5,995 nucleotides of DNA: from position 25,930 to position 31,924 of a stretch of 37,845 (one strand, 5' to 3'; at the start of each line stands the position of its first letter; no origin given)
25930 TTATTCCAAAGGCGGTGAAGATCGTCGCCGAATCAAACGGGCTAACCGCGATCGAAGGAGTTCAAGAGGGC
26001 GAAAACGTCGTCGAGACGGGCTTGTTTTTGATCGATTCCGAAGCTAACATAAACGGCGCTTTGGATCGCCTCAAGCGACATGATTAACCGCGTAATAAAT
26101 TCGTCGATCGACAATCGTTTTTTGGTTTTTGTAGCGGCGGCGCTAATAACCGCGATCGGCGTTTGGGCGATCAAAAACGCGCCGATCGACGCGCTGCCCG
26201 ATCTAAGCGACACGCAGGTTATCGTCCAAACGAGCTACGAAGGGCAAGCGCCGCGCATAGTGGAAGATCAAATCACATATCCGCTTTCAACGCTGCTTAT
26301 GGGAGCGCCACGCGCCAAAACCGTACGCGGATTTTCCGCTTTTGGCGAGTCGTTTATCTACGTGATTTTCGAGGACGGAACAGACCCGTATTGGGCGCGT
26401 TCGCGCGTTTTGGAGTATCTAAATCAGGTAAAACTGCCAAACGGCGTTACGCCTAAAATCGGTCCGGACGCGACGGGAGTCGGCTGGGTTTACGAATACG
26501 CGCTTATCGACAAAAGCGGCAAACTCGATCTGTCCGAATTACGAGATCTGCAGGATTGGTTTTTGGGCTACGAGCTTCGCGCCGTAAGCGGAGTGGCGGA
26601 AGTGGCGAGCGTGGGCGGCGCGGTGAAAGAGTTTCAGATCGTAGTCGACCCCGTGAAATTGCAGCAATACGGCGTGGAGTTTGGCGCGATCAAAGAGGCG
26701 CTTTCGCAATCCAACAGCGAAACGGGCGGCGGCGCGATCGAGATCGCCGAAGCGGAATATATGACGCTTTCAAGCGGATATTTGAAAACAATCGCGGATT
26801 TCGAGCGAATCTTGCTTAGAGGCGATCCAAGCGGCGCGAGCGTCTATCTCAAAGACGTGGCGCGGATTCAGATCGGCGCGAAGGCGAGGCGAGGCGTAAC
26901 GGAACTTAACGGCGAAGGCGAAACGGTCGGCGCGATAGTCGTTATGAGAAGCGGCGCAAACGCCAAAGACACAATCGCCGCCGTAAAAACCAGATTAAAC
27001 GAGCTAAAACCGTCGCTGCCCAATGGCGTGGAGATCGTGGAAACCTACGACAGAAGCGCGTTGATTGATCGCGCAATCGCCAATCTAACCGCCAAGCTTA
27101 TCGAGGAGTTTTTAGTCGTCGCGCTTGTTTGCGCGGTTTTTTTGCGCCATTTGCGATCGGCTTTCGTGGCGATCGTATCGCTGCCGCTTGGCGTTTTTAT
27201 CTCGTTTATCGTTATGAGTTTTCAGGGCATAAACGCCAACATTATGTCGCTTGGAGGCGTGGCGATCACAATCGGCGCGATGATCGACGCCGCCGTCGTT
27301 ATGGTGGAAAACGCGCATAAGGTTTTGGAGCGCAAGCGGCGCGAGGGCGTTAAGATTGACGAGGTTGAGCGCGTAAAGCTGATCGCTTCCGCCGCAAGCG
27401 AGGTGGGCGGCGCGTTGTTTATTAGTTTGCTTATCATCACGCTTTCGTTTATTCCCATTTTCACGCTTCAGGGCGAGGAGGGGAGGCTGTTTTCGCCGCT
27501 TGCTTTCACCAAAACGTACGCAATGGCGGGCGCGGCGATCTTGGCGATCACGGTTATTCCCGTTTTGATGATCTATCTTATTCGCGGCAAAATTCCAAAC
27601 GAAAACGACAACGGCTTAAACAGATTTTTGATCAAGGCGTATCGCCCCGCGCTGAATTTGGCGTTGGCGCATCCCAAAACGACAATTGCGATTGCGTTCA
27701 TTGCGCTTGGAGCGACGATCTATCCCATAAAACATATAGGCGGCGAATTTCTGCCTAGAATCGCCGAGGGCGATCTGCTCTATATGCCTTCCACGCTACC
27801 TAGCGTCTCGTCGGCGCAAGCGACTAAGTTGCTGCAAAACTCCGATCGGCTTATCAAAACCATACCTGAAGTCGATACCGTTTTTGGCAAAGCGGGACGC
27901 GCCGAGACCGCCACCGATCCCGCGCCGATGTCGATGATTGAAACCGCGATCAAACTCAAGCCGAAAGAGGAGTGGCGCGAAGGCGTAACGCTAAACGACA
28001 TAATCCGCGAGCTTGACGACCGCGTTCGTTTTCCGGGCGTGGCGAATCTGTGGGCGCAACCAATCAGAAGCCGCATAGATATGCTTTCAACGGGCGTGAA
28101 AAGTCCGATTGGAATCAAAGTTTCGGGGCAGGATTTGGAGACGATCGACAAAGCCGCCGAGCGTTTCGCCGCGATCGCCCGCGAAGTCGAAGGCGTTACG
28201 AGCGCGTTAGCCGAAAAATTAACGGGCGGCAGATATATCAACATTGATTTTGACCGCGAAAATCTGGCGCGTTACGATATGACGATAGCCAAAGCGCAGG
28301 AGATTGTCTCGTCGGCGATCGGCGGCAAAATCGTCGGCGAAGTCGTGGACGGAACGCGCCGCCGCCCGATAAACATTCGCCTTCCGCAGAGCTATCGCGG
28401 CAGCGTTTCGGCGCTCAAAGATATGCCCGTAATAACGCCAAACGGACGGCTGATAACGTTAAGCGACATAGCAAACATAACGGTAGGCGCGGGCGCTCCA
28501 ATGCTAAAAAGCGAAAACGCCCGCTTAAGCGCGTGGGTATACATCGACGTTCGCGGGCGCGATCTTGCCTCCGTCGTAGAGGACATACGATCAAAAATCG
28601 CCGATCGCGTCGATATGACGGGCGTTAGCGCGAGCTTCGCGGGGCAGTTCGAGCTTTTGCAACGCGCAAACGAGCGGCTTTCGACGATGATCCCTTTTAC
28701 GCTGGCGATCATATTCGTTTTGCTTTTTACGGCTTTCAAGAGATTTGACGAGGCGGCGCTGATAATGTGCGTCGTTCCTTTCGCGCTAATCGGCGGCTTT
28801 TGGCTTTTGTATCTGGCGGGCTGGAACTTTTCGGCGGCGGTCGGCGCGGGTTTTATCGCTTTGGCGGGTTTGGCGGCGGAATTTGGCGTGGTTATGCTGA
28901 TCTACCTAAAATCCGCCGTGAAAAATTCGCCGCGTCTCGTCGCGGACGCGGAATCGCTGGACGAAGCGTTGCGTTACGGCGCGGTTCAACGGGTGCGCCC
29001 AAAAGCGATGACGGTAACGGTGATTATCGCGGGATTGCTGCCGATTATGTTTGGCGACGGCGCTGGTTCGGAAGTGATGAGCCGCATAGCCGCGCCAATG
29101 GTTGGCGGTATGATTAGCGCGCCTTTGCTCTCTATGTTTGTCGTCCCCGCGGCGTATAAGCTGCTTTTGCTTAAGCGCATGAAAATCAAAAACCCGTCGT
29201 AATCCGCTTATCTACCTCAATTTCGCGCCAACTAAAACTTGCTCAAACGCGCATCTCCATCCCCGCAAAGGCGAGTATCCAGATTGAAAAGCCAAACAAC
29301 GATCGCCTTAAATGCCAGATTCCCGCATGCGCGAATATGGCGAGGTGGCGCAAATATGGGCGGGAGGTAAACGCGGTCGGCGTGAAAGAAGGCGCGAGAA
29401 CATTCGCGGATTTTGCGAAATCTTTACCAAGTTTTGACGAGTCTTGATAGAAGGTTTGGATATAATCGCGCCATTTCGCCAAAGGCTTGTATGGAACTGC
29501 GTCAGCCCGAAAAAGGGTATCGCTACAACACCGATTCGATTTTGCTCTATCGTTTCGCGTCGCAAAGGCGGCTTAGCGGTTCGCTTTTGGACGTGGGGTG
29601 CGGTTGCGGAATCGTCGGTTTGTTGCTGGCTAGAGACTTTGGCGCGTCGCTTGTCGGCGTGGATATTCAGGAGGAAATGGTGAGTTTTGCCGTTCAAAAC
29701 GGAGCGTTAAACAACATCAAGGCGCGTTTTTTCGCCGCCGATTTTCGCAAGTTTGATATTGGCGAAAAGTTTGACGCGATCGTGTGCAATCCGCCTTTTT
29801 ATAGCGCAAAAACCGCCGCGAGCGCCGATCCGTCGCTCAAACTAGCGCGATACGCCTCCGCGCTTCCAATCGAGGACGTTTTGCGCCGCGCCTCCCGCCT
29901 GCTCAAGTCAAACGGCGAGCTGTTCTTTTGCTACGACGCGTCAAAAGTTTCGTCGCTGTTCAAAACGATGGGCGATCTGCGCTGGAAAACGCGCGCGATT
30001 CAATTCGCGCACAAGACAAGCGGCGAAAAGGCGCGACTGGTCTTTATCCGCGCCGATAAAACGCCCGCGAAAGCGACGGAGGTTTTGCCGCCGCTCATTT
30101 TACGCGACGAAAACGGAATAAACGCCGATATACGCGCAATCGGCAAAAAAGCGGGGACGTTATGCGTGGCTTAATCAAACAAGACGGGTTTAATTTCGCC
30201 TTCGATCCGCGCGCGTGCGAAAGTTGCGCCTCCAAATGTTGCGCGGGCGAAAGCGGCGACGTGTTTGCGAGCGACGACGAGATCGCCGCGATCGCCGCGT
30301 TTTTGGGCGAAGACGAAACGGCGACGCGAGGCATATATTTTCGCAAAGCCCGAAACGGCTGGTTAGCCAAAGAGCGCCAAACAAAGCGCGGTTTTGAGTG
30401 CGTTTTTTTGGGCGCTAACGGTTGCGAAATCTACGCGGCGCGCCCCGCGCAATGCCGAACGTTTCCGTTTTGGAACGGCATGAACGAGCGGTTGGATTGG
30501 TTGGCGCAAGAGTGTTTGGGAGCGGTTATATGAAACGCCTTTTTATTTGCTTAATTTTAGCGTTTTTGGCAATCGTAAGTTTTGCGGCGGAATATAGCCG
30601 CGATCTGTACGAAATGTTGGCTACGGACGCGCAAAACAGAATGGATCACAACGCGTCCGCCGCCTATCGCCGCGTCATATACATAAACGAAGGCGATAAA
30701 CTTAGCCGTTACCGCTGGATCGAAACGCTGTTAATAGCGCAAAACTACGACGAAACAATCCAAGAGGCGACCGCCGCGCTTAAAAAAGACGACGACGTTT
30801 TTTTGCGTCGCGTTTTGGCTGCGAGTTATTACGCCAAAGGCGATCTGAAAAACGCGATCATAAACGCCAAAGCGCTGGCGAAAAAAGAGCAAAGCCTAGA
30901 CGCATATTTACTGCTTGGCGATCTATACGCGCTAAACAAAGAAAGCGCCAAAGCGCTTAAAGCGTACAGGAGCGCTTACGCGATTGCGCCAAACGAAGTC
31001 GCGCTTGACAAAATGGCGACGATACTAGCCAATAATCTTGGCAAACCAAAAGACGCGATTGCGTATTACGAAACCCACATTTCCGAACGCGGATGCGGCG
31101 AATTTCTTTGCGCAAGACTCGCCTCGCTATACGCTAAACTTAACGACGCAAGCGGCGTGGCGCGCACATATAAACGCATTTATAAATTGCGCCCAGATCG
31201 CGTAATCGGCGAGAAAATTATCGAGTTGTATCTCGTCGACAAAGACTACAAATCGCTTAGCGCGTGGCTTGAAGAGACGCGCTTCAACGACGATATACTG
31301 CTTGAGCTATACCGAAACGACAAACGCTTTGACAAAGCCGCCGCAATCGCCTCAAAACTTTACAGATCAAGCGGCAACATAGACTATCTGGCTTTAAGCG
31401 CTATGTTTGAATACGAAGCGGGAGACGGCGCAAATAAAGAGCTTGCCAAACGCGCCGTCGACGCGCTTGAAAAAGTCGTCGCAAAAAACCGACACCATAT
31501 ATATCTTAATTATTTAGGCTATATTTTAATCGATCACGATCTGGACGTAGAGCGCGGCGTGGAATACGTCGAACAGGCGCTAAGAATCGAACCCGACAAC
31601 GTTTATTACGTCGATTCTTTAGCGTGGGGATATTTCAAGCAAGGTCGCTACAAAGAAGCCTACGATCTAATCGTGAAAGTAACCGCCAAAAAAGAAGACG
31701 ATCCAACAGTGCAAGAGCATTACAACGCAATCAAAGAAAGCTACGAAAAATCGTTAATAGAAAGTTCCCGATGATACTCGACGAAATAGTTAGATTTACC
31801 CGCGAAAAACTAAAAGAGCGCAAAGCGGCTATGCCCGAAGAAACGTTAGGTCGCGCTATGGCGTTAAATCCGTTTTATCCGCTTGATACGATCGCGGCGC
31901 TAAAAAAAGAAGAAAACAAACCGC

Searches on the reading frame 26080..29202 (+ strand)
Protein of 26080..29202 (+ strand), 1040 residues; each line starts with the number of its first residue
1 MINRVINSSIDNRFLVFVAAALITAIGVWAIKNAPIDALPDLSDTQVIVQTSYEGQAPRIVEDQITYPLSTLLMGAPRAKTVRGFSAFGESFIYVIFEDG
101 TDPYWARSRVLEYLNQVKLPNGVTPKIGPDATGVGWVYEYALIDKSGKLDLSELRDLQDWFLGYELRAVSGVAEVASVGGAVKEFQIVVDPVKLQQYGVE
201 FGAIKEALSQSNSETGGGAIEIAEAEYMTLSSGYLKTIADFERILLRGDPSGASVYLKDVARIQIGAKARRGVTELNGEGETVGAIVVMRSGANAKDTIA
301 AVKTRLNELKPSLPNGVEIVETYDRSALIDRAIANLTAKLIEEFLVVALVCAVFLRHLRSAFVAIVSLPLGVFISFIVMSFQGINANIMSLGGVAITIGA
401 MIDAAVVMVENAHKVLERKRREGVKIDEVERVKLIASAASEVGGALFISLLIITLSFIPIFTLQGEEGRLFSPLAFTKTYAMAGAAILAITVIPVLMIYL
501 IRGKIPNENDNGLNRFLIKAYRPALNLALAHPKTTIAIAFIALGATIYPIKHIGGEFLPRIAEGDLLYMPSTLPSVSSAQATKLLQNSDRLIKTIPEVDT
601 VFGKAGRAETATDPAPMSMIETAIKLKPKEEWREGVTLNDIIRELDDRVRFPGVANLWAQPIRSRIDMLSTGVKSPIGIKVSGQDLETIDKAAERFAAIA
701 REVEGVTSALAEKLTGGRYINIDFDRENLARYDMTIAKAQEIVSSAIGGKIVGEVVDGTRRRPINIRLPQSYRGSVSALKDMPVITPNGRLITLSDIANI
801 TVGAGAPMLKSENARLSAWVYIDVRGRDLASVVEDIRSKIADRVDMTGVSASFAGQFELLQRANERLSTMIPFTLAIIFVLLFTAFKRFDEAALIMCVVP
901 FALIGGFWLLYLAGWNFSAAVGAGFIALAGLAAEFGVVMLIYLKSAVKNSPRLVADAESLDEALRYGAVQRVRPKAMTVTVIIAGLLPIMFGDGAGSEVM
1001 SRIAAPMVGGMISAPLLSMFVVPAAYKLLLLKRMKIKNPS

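Call 48: search_protein_families(library=pfam, proteins=[window:26080-29202:+], max_evalue=0.001)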
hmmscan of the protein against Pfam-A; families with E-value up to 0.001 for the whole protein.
window:26080-29202:+ (1040 aa): 1 family
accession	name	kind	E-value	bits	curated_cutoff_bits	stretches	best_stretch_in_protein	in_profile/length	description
PF00873.25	ACR_tran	-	2.4e-226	754.3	28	1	6-1028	2-1019/1021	AcrB/AcrD/AcrF family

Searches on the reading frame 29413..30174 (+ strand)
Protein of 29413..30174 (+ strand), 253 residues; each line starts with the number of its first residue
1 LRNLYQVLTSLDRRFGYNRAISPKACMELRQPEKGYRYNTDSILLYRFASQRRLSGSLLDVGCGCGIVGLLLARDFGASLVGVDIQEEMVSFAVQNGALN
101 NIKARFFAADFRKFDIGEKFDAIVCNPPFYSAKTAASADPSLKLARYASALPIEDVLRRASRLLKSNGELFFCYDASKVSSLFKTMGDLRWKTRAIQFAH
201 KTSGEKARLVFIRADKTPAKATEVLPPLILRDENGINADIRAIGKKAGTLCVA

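Call 48: search_protein_families(library=pfam, proteins=[window:29413-30174:+], max_evalue=0.001)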
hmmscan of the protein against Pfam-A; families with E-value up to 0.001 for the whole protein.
window:29413-30174:+ (253 aa): 13 families
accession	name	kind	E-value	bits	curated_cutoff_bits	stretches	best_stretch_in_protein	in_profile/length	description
PF05175.20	MTS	-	5.4e-16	59.1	23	1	43-173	22-139/170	Methyltransferase small domain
PF13649.12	Methyltransf_25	-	2.1e-14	54.4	27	1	59-126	2-71/97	Methyltransferase domain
PF13847.12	Methyltransf_31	-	8.6e-14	51.9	27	1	57-176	6-113/145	Methyltransferase domain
PF08241.18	Methyltransf_11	-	1.5e-10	42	21.2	1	59-172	1-95/95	Methyltransferase domain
PF13489.12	Methyltransf_23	-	2.9e-10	40.6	27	1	47-197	15-143/164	Methyltransferase domain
PF06325.19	PrmA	-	1.5e-08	35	22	1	52-126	159-233/296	Ribosomal protein L11 methyltransferase (PrmA)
PF08242.18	Methyltransf_12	-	1.5e-07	32.5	30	1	59-168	1-96/98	Methyltransferase domain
PF10294.15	Methyltransf_16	-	2.1e-05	24.8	21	1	50-101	42-93/174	Lysine methyltransferase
PF05971.18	Methyltransf_10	-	3.9e-05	23.6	23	1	55-172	103-235/299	RNA methyltransferase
PF05401.17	NodS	-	0.00013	22.3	24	1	47-131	36-118/201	Nodulation protein S (NodS)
PF01170.24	UPF0020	-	0.00019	21.6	22.3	1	78-136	77-138/197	RMKL-like, methyltransferase domain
PF02353.26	CMAS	-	0.00034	20.4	27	1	57-124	65-132/273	Mycolic acid cyclopropane synthetase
PF07669.17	Eco57I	-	0.00048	20.7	25.3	0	107-172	61-132/171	Eco57I restriction-modification methylase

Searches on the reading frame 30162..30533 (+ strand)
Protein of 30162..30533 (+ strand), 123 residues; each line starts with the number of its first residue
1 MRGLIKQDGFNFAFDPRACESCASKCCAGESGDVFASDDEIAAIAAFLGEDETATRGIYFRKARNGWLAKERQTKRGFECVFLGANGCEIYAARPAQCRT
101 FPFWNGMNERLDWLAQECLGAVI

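Call 49: search_protein_families(library=pfam, proteins=[window:30162-30533:+], max_evalue=0.001)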
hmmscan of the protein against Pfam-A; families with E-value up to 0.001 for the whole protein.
window:30162-30533:+ (123 aa): 1 family
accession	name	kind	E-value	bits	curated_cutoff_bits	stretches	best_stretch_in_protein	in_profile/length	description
PF03692.20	CxxCxxCC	-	7.9e-12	46.1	23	1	18-118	1-84/85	Putative zinc- or iron-chelating domain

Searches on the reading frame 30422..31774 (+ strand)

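Call 48: search_protein_families(library=pfam, proteins=[window:30422-31774:+], max_evalue=0.001)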
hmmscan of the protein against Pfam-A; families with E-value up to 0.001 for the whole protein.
window:30422-31774:+ (450 aa): 11 families
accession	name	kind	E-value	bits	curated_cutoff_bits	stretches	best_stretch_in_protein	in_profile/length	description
PF13428.12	TPR_14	-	1.3e-10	41.3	23.5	0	160-195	2-37/44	Tetratricopeptide repeat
PF23914.1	TPR_CcmH_CycH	-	8.5e-10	39.1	42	0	342-417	66-144/158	Cytochrome c-type biogenesis protein H TPR domain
PF13176.12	TPR_7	-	3.1e-07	30.4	27.9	0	399-428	4-35/36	Tetratricopeptide repeat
PF07719.23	TPR_2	-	3.6e-07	30.2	27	0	160-191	2-33/34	Tetratricopeptide repeat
PF00515.34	TPR_1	-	1e-06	28.7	27.8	0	160-191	2-33/34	Tetratricopeptide repeat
PF13432.12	TPR_16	-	1.9e-06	28.7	32.7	0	132-191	3-63/65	Tetratricopeptide repeat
PF14559.12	TPR_19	-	3.4e-06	27.7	25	0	379-431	10-62/68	Tetratricopeptide repeat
PF12895.13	ANAPC3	-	6.5e-06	26.8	27.2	0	139-217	2-80/82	Anaphase-promoting complex, cyclosome, subunit 3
PF13181.12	TPR_8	-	6.7e-06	26.3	25.7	0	160-191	2-33/34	Tetratricopeptide repeat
PF13429.12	TPR_15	-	3.5e-05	23.8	26.2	1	288-436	79-222/280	Tetratricopeptide repeat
PF13371.12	TPR_9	-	4.4e-05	23.8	35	0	375-429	10-64/73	Tetratricopeptide repeat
